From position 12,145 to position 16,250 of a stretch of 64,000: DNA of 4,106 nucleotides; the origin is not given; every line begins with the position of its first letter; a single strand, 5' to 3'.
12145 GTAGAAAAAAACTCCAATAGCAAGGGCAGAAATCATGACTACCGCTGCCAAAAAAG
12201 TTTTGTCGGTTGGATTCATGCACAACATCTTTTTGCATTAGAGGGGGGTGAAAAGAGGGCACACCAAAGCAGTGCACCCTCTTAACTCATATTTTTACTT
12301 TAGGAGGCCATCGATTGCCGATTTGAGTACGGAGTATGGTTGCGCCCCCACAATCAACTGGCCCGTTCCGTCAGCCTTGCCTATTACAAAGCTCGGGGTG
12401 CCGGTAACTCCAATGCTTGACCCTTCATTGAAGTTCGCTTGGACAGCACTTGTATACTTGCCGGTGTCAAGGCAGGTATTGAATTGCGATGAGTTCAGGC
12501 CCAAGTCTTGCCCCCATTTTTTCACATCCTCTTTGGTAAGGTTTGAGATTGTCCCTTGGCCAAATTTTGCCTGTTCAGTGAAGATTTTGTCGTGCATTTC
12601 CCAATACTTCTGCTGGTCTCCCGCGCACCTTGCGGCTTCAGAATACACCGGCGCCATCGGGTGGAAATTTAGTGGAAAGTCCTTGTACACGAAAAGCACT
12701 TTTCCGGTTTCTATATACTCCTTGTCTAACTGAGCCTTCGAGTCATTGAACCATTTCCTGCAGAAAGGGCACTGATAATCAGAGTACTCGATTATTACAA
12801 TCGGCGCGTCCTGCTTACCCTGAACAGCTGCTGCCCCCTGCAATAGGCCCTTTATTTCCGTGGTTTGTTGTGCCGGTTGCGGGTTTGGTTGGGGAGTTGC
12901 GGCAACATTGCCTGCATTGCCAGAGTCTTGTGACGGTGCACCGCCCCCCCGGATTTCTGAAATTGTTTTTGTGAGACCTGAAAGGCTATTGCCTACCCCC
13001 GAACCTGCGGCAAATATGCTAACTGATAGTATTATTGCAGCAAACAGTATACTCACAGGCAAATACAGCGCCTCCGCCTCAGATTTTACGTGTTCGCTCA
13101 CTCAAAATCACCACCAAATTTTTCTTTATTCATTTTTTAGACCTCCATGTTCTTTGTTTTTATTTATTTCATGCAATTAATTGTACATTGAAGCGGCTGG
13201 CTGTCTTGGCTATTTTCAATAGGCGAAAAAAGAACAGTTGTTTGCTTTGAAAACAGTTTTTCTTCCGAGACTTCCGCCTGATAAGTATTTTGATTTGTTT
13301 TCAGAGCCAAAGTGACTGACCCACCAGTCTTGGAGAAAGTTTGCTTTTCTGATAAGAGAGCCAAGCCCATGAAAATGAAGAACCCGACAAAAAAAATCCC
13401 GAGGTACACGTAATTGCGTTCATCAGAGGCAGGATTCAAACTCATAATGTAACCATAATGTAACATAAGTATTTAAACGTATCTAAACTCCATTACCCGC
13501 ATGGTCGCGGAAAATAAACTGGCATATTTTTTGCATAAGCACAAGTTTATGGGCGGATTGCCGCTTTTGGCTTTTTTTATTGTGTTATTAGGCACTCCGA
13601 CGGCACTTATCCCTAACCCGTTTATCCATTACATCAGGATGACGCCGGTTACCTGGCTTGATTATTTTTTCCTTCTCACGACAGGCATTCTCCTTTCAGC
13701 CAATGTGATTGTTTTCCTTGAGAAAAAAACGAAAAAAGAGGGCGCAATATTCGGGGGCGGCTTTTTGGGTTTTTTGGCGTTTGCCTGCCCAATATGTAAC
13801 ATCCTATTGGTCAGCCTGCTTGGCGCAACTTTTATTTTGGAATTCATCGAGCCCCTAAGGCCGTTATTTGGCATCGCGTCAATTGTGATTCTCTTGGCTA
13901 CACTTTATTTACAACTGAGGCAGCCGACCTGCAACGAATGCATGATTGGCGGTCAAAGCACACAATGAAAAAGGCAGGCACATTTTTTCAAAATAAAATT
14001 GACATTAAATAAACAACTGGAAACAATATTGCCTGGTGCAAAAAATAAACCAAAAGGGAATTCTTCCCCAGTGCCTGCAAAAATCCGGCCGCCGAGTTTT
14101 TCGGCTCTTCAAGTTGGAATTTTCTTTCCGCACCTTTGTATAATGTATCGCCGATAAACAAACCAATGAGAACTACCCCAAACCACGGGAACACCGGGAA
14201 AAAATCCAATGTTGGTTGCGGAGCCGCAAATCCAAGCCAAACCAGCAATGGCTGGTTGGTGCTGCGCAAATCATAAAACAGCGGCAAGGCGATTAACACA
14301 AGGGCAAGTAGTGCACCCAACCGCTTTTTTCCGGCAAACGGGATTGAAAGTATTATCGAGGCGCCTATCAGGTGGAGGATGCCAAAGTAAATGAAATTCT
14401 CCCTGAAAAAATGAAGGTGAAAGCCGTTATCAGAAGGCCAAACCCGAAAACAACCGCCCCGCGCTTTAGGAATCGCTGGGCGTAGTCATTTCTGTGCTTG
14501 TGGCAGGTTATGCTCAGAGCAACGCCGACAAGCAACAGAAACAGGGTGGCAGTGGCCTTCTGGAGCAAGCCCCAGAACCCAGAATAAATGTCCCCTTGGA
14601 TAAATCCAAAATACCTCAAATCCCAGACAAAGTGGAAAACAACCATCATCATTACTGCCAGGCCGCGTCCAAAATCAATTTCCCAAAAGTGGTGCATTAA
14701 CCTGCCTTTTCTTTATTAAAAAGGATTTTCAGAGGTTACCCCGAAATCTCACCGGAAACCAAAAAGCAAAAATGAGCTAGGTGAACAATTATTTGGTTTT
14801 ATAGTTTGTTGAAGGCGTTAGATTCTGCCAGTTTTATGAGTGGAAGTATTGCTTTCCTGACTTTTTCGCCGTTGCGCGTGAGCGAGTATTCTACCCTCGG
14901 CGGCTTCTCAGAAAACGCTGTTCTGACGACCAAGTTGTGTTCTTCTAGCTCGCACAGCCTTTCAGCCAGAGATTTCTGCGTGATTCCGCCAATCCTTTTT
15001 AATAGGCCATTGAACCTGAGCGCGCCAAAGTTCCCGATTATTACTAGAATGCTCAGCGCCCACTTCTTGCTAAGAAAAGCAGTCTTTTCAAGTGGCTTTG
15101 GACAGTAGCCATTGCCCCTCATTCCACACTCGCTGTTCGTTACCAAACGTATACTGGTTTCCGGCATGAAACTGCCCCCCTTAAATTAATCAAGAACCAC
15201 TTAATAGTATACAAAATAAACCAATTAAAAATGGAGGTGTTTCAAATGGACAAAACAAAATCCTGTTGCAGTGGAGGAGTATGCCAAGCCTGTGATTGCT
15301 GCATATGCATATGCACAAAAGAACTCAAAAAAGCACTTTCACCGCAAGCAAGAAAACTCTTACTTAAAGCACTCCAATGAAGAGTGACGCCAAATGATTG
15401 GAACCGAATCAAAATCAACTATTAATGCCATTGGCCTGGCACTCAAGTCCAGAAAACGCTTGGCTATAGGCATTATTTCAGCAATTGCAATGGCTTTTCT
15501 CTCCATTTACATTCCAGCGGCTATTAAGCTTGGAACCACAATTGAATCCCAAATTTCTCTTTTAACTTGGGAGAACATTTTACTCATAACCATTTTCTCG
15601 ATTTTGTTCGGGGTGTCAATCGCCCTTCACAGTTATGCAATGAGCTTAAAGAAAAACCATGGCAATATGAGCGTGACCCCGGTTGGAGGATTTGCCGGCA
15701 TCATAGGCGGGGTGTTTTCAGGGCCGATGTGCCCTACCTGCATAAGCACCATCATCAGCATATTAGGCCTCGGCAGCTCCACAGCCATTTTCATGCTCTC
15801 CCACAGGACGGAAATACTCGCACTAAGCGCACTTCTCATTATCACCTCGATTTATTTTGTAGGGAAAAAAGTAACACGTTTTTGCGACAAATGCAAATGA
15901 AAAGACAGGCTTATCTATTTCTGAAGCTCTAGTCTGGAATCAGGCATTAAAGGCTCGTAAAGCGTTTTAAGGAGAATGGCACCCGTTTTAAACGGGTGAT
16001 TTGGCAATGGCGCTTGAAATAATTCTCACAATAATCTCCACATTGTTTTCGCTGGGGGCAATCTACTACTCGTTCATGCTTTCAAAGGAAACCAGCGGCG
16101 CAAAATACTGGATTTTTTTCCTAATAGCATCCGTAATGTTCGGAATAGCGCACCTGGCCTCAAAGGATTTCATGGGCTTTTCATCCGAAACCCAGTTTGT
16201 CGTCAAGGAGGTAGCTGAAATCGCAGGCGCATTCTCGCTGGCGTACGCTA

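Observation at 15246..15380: Unannotated 44-aa peptide with 8 cysteines in 17 residues, coupled to a CPxC membrane protein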

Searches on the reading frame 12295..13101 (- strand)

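Call 3: search_protein_families(library=pfam, proteins=[window:12295-13101:-], max_evalue=1)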
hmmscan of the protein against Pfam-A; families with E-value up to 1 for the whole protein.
window:12295-13101:- (268 aa): 8 families
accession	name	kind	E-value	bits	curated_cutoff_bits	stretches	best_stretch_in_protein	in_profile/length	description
PF13462.12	Thioredoxin_4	-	2.4e-33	116.1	23.2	1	92-242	6-147/165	Thioredoxin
PF01323.26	DSBA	-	2.4e-17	63.8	25.6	2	162-263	97-190/191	DSBA-like thioredoxin domain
PF13098.12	Thioredoxin_2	-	1.2e-05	26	27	1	100-259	6-100/104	Thioredoxin-like domain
PF15750.11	UBZ_FAAP20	-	0.021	15.1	25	1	110-127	3-20/35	Ubiquitin-binding zinc-finger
PF13894.12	zf-C2H2_4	-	0.024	15.8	27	1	109-123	1-15/24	C2H2-type zinc finger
PF13465.12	zf-H2C2_2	-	0.05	14.4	40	1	108-119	14-25/26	Zinc-finger double domain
PF12171.14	zf-C2H2_jaz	-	0.11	13.2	22.6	1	111-123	4-16/27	Zinc-finger double-stranded RNA-binding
PF05887.16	Trypan_PARP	-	0.15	12.5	100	1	11-77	5-70/134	Procyclic acidic repetitive protein (PARP)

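Call 4: search_protein_families(library=ncbifam, proteins=[window:12295-13101:-], max_evalue=1)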
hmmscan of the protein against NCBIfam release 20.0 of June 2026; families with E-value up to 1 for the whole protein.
window:12295-13101:- (268 aa): 3 families
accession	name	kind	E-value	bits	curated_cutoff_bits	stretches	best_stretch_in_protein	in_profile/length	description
NF041057.1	Rcas_1661_fam_Se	equivalog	2.5e-38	132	190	1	67-264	58-245/247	Rcas_1661 family thioredoxin-like (seleno)lipoprotein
NF008657.0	PRK11657.1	equivalog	1.3e-05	24.6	124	1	88-174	106-186/251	thiol:disulfide interchange protein DsbG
NF052402.1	ThlOxiredEpsilon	equivalog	0.014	15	370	1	96-179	125-203/236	bifunctional thiol oxidoreductase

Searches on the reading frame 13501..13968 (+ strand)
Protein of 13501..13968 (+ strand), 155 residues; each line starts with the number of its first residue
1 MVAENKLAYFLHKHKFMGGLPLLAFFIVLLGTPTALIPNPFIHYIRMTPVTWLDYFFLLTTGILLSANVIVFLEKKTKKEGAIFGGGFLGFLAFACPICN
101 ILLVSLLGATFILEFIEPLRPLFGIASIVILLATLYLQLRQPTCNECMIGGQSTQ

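Call 3: search_protein_families(library=pfam, proteins=[window:13501-13968:+], max_evalue=1)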
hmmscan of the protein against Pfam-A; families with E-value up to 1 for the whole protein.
window:13501-13968:+ (155 aa): 3 families
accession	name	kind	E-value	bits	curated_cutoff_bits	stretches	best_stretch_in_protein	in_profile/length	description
PF02411.20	MerT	-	0.00033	21.1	32.9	1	77-143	5-73/116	MerT mercuric transport protein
PF20485.3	DUF6724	-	0.15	12.3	27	1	57-79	19-41/64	Family of unknown function (DUF6724)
PF13903.11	Claudin_2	-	0.19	11.9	29.1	1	10-78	84-148/192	PMP-22/EMP/MP20/Claudin tight junction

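Call 4: search_protein_families(library=ncbifam, proteins=[window:13501-13968:+], max_evalue=1)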
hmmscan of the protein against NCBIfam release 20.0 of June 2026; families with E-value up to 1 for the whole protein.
window:13501-13968:+ (155 aa): 3 families
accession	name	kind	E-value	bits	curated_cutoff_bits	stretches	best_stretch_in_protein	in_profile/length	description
NF010314.2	PRK13751.2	equivalog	0.00021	21.4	150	1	77-135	5-67/116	mercuric ion transporter MerT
NF033556.1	MerTP_fusion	equivalog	0.013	15.2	180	1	95-147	11-66/186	mercuric transport protein MerTP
TIGR04124.1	archaeo_artE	exception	0.027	14.5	95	1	69-140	81-151/153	archaeosortase family protein ArtE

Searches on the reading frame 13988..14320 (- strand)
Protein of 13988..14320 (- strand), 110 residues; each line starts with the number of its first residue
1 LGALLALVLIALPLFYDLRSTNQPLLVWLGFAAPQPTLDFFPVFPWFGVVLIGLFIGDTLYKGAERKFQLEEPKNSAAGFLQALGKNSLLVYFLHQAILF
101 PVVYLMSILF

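Call 35: search_protein_families(library=pfam, proteins=[window:13988-14320:-], max_evalue=0.001)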
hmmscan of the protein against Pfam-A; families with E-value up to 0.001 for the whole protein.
window:13988-14320:- (110 aa): 2 families
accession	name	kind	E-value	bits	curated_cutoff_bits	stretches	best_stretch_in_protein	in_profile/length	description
PF07786.18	HGSNAT_cat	-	1.2e-24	87.5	22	1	4-96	127-221/222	Heparan-alpha-glucosaminide N-acetyltransferase, catalytic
PF01757.29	Acyl_transf_3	-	0.00015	21.4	31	1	2-107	214-298/326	Acyltransferase domain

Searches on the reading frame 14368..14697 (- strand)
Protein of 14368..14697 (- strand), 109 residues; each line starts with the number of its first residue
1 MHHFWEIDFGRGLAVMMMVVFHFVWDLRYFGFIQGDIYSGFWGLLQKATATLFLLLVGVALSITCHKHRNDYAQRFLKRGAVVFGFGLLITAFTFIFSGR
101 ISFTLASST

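Call 35: search_protein_families(library=pfam, proteins=[window:14368-14697:-], max_evalue=0.001)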
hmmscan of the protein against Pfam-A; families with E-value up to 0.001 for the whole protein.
window:14368-14697:- (109 aa): 2 families
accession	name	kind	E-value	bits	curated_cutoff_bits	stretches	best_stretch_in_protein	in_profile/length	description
PF07786.18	HGSNAT_cat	-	1.2e-27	97.4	22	1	4-98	2-94/222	Heparan-alpha-glucosaminide N-acetyltransferase, catalytic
PF01757.29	Acyl_transf_3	-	3.7e-05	23.4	31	1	6-103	3-102/326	Acyltransferase domain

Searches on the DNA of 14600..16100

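Call 66: search_rna_families(source=window, start=14600, end=16100, threshold=evalue, max_evalue=1)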
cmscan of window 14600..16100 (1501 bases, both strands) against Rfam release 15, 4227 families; matches with E-value up to 1: 0.
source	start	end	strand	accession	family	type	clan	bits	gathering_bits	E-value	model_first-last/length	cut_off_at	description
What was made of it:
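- Tried and rejected: Rfam scan of 14600-16100: nothing (call 66).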

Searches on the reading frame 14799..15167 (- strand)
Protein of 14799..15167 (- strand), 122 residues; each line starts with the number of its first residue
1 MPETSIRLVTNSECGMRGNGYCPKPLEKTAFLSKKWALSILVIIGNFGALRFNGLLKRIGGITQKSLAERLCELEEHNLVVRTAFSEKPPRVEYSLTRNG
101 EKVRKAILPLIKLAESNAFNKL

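Call 3: search_protein_families(library=pfam, proteins=[window:14799-15167:-], max_evalue=1)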
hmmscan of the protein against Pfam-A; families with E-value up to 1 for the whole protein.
window:14799-15167:- (122 aa): 4 families
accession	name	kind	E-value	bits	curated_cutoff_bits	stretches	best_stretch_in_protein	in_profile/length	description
PF01638.23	HxlR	-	5.6e-21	74.6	20.8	1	32-117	2-86/91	HxlR-like helix-turn-helix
PF03551.20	PadR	-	0.0058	17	27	1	69-104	36-73/75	Transcriptional regulator PadR-like family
PF01047.28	MarR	-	0.028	14.8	24.6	1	38-83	6-50/59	MarR family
PF13601.12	HTH_34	-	0.07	13.7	27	1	56-102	20-67/80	Winged helix DNA-binding domain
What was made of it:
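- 14799..15167 (-): Divergent HxlR-family winged-helix regulator. It has two conserved N-terminal cysteines (C14 and C22, motif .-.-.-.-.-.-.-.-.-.). PF01638, 74.6 bits (call 3).
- On HxlR/DUF24 regulator family (for gene 14799-15167): 74.6 bits against 20.8 (call 3).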

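Call 4: search_protein_families(library=ncbifam, proteins=[window:14799-15167:-], max_evalue=1)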
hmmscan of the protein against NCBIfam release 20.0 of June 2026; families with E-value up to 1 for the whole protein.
window:14799-15167:- (122 aa): 4 families
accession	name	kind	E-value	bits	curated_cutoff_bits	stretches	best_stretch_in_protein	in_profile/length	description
NF047367.1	redox_TF_RrpA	exception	2e-11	44.1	185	1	30-104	13-87/101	MarR family transcription factor RrpA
NF047364.1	redox_TF_RrpB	exception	1.3e-10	41.4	175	1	25-110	6-96/105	MarR family transcription factor RrpB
TIGR02337.1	HpaR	equivalog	0.0054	16.6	121.2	1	39-109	32-101/130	homoprotocatechuate degradation operon regulator HpaR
NF002926.0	PRK03573.1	equivalog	0.13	12.2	120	1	58-114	54-110/144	transcriptional regulator SlyA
